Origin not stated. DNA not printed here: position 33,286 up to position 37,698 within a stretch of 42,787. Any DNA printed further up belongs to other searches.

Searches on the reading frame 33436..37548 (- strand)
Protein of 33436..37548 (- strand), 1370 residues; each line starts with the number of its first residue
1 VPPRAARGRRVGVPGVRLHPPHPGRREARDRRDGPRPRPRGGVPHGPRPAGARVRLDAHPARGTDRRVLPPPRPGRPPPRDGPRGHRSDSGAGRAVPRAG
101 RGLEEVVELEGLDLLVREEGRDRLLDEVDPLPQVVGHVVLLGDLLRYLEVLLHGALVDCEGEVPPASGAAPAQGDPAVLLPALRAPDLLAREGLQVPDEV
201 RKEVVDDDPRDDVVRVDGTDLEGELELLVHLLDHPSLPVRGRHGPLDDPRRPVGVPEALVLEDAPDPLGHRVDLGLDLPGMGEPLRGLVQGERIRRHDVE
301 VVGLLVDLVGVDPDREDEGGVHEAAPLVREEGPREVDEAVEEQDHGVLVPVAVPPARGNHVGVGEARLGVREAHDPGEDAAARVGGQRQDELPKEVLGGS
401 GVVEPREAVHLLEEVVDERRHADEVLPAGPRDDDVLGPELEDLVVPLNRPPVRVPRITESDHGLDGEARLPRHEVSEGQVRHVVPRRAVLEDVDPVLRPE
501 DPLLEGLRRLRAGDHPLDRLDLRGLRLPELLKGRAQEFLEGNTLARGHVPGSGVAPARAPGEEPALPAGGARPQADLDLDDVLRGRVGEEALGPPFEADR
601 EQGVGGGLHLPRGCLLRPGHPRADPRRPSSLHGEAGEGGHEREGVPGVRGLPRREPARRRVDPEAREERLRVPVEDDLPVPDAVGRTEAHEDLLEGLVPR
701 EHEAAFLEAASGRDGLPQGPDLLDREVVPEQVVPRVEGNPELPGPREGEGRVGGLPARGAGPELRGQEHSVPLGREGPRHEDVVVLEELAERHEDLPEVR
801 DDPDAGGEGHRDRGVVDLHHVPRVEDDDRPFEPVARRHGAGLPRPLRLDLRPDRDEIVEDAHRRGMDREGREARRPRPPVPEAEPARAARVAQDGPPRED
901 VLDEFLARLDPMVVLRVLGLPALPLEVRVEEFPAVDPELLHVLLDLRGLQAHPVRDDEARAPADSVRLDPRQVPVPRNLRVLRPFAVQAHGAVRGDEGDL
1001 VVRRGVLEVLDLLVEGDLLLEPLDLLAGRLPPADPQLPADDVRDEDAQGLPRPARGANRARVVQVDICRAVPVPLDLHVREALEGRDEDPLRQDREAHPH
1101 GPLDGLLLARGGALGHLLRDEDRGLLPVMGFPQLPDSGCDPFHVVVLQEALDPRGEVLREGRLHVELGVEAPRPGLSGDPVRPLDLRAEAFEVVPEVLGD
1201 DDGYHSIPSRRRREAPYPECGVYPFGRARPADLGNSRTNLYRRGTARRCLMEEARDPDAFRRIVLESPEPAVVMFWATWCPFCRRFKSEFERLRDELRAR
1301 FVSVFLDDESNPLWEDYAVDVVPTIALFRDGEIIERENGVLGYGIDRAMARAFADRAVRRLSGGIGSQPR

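Call 7: search_protein_families(library=pfam, proteins=[window:33436-37548:-])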
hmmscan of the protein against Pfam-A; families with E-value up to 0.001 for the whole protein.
window:33436-37548:- (1370 aa): 2 families
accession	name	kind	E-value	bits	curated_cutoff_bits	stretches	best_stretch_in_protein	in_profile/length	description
PF00085.26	Thioredoxin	-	8.1e-14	51.9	23.5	1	1257-1339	7-90/103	Thioredoxin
PF13098.12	Thioredoxin_2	-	1.4e-06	29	27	1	1269-1339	6-93/104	Thioredoxin-like domain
